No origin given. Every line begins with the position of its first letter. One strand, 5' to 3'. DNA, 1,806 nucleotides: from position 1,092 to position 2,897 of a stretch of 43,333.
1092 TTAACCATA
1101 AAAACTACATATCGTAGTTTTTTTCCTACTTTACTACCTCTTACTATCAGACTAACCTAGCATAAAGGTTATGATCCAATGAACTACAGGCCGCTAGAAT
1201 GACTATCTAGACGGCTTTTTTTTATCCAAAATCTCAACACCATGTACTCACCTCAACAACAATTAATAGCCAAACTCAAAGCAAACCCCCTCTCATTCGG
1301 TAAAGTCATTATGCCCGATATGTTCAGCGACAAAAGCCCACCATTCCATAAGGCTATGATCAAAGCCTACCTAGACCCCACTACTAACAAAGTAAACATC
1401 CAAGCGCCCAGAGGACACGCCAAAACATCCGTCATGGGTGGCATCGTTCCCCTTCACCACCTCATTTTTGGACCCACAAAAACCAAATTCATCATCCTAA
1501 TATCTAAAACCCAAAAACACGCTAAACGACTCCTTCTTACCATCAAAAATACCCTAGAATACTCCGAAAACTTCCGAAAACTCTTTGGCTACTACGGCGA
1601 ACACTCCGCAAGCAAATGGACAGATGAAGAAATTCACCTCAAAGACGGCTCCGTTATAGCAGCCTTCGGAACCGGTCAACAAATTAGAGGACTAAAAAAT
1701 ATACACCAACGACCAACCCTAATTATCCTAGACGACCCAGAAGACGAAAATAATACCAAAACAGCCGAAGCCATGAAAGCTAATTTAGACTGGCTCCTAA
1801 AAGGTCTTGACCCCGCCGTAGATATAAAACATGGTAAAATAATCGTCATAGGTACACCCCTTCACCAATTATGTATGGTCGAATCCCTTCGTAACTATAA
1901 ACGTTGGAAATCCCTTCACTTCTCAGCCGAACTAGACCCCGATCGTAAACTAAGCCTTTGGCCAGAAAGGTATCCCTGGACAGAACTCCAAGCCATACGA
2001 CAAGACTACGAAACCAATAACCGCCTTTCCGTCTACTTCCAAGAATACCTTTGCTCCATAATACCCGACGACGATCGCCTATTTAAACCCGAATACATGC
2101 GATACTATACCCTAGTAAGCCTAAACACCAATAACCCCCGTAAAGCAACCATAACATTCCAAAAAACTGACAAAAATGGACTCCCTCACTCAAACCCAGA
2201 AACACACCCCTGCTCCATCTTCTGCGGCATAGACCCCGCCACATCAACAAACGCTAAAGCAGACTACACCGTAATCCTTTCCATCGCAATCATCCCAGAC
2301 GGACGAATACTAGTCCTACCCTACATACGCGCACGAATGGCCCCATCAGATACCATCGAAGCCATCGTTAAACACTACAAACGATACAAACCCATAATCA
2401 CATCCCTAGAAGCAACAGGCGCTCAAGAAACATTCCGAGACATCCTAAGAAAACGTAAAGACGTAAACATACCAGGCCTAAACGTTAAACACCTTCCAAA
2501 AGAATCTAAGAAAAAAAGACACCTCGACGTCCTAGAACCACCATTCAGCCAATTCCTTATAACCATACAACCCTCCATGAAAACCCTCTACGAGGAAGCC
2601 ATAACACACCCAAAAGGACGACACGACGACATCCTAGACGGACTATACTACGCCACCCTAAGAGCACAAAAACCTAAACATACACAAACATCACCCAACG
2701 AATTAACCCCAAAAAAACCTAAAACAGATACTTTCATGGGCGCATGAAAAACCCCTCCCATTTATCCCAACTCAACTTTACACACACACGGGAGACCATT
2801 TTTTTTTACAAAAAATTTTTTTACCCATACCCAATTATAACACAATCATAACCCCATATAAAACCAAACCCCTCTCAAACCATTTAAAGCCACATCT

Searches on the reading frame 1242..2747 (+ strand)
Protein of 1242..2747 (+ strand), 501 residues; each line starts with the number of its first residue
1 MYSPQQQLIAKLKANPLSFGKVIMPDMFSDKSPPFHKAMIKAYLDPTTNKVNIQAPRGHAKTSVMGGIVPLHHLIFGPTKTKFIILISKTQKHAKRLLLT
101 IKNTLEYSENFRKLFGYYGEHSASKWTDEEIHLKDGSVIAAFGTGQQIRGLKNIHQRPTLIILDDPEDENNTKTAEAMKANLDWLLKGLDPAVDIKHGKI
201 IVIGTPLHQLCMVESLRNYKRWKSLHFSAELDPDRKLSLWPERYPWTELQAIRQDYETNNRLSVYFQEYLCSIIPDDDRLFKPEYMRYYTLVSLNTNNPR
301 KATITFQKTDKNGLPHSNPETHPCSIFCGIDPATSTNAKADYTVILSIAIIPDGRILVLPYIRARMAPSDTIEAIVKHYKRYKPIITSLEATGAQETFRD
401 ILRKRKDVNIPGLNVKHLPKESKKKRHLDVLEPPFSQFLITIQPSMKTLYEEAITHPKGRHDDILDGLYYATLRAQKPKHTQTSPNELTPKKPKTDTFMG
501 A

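Call 6: search_protein_families(library=phrogs, proteins=[window:1242-2747:+])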
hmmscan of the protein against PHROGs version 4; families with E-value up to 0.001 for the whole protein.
window:1242-2747:+ (501 aa): 5 families
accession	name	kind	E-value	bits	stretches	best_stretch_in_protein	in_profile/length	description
phrog_38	-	head and packaging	1.9e-76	259.3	1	7-479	259-707/760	terminase large subunit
phrog_2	-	head and packaging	8.3e-15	55.6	1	29-479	263-596/807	terminase large subunit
phrog_4758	-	head and packaging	1.3e-10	42.1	1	42-213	51-214/243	terminase large subunit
phrog_14112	-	unknown function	5.9e-07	30.2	1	81-179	133-233/247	-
phrog_17672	-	head and packaging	2.3e-06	27.8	1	37-251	54-248/395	terminase large subunit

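Call 25: search_dna_similar(query=window:1242-2747:+, collection=phages, mode=protein, max_rows=15)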
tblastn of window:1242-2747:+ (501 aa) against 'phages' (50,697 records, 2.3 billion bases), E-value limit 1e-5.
Records with a match: 829; places in all: 829; records where one place covers at least 80% of the query: 372.
Best place of each record, by identity: <60% 829.
By first word of the organism name: Pseudomonas 187; Vibrio 106; Ralstonia 93; Escherichia 68; Klebsiella 30; Streptomyces 30; Bacteroides 27; Bacteriophage 22; Erwinia 21; Bacillus 18; and 59 more.
By host as written in the record: - 135; Pseudomonas aeruginosa 80; Ralstonia solanacearum 65; Escherichia coli 28; Pseudomonas aeruginosa PA14 17; Vibrio breoganii 15; Klebsiella pneumoniae 14; Pseudomonas aeruginosa ATCC 27853 12; and 238 more.
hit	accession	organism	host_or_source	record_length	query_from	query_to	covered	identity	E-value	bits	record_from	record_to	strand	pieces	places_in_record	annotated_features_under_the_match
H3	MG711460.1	Faecalibacterium phage FP_Mushu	Faecalibacterium prausnitzii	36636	8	472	93%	26.7%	7e-31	133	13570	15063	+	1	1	terminase large subunit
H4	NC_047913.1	Faecalibacterium phage FP_Mushu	Faecalibacterium prausnitzii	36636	8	472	93%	26.7%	7e-31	133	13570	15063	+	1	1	terminase large subunit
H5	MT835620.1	Bacteriophage sp.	human fecal samples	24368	8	472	93%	26.7%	9e-31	132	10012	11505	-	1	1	record has no annotation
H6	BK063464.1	Mushuvirus mushu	Oscillospiraceae sp. ER4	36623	11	472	92%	26.7%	9e-31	132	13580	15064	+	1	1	terminase large subunit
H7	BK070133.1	Bacteriophage sp.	Helicobacter pullorum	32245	5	486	96%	25.5%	7e-31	133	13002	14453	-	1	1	hypothetical protein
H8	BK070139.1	Bacteriophage sp.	Helicobacter pullorum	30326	5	486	96%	25.3%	9e-31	132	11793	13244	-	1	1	Phage protein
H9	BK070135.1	Bacteriophage sp.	Helicobacter pullorum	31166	5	486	96%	25.3%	2e-30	132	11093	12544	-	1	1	Phage protein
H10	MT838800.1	Bacteriophage sp.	human fecal samples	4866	11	481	94%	25.5%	6e-33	139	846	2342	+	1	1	record has no annotation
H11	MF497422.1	Vibrio phage vB_VspS_VS-ABTNL-3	Vibrio splendidus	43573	17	473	91%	26.2%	5e-29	127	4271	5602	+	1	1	hypothetical protein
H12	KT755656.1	Paenibacillus phage Tripp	Paenibacillus larvae ATCC 9545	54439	14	493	96%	24.2%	2e-23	110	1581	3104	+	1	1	terminase large subunit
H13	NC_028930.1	Paenibacillus phage Tripp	Paenibacillus larvae ATCC 9545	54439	14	493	96%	24.2%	2e-23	110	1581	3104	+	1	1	terminase large subunit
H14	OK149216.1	Acinetobacter phage vB_IME_Ab2712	Acinetobacter baumannii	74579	29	482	91%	25.6%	1e-19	99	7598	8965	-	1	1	record has no annotation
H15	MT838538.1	Bacteriophage sp.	human fecal samples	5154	9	468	92%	25.1%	2e-24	113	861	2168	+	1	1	record has no annotation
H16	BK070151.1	Bacteriophage sp.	Helicobacter sp. 13S00477-4 genome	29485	83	481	80%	28.7%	2e-22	107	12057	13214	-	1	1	hypothetical protein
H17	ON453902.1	Clostridium phage Villandry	Enterocloster clostridioformis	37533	19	475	91%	25.0%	5e-24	112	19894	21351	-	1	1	terminase large subunit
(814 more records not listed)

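Call 43: find_related_loci(query=window:1242-2747:+, collection=viral_contigs, flank=10000)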
Query window:1242-2747:+ (501 aa) in viral_contigs; peptide patterns used: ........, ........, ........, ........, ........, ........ (x = any residue, [..] = any of these).
6 stretches matched a pattern; 3 encode a relative of the query (tblastn E <= 1e-3); 3 distinct loci.
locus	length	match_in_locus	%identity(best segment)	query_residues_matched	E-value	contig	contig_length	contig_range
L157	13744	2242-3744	100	1-501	0e+0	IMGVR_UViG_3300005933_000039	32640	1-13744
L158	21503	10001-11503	100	1-501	0e+0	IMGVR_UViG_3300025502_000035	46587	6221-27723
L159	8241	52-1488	34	6-489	1e-85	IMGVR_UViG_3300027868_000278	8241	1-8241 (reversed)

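Call 47: find_homologous_proteins(query=window:1242-2747:+, max_evalue=1e-60)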
Query window:1242-2747:+ (501 aa): 534 proteins with E <= 1e-60 among 8000 candidates; the best 120 are listed.
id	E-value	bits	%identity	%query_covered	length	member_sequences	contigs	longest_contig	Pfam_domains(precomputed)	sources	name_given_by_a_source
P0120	0.0e+0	1156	100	100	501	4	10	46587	-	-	-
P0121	2.4e-288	975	84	100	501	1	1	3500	-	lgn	-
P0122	4.3e-230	783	69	99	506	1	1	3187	PF17289.9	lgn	-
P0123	4.9e-214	730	64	99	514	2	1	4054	-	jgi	-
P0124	2.6e-154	533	51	95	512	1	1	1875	-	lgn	-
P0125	5.2e-153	529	52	95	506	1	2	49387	PF17289.9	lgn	-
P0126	1.5e-152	527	50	95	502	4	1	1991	PF17289.9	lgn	-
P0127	1.4e-150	521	51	95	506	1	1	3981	PF17289.9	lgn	-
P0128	6.8e-150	518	47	99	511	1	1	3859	-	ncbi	-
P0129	9.5e-148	511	49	96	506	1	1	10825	PF17289.9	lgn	-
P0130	6.0e-146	505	48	98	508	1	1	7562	-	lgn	-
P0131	2.6e-145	503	47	97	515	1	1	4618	-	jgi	jgi:phage terminase large subunit-like protein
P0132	1.9e-140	487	48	84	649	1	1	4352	PF07591.16,PF17289.9,PF14890.12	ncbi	-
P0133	3.5e-140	486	46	98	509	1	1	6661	-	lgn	-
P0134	1.5e-139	484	47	95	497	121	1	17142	PF17289.9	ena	-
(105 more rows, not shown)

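Call 48: find_encoding_contigs(protein=P0121, flank=10000)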
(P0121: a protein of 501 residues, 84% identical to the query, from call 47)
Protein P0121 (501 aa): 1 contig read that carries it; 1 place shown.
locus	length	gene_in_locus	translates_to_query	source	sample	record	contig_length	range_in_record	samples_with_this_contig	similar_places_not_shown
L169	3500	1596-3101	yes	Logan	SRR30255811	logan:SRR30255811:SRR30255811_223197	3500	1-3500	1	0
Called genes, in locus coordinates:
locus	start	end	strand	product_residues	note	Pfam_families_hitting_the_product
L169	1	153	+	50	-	?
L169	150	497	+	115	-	-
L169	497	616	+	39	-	-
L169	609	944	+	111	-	-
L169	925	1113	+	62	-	-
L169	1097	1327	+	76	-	-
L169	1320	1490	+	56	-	-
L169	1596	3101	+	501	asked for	-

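Call 49: find_encoding_contigs(protein=P0122, flank=10000)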
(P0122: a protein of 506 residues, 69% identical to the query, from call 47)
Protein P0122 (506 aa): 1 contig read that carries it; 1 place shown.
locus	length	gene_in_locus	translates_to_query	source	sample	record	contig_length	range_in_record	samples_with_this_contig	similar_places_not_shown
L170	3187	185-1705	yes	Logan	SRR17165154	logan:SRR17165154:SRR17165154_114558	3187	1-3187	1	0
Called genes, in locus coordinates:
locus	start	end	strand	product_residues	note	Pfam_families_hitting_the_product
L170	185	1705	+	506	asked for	PF17289:Terminase_6C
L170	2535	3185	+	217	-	?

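Call 50: find_encoding_contigs(protein=P0123, flank=10000)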
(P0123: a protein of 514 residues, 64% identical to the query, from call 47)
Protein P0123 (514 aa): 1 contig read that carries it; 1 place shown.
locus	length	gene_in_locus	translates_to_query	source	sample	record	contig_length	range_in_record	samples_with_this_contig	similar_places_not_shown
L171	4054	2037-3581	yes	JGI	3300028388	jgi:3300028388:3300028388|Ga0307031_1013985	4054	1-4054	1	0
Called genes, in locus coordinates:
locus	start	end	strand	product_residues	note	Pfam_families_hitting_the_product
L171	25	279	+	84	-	-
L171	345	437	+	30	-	-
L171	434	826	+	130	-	-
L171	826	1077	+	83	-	-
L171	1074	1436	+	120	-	-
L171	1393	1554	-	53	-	-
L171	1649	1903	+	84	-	-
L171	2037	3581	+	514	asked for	-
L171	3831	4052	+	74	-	?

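Call 51: find_encoding_contigs(protein=P0125, flank=10000)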
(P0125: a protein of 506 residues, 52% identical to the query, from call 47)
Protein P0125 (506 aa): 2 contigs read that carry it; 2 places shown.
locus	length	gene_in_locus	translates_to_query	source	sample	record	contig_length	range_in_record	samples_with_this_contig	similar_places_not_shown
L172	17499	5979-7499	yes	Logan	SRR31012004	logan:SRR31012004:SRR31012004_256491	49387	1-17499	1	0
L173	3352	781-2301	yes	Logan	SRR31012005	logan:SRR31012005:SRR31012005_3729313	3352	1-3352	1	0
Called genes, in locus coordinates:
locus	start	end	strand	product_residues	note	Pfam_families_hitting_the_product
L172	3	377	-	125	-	?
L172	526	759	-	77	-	-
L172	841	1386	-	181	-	-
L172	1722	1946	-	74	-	-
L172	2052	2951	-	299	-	PF08401:ArdcN, PF18818:MPTase-PolyVal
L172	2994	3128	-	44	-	-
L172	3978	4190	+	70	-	-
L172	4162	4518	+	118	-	-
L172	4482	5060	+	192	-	-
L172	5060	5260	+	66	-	-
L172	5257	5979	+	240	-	-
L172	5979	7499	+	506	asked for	PF17289:Terminase_6C (weak)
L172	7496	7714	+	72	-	PF14090:HTH_39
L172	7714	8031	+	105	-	PF03692:CxxCxxCC (faint)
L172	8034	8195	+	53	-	-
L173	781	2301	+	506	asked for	PF17289:Terminase_6C (weak)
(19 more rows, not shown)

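Call 86: list_cluster_members(proteins=[P0128, P0132, P0030])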
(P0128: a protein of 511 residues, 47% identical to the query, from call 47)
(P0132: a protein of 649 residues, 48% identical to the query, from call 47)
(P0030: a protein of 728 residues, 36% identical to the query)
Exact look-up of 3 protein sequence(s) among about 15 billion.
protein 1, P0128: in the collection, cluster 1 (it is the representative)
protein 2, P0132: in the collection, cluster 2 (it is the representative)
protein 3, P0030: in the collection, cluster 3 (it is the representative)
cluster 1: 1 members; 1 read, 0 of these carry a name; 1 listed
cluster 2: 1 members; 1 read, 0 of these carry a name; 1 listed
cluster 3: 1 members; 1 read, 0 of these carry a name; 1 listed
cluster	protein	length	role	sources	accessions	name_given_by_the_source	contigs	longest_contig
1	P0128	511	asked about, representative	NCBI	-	-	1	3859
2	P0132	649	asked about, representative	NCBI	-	-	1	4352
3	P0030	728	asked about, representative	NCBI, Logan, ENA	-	-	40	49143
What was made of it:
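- Tried and rejected: Cluster look-ups gave no organism names (call 86).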
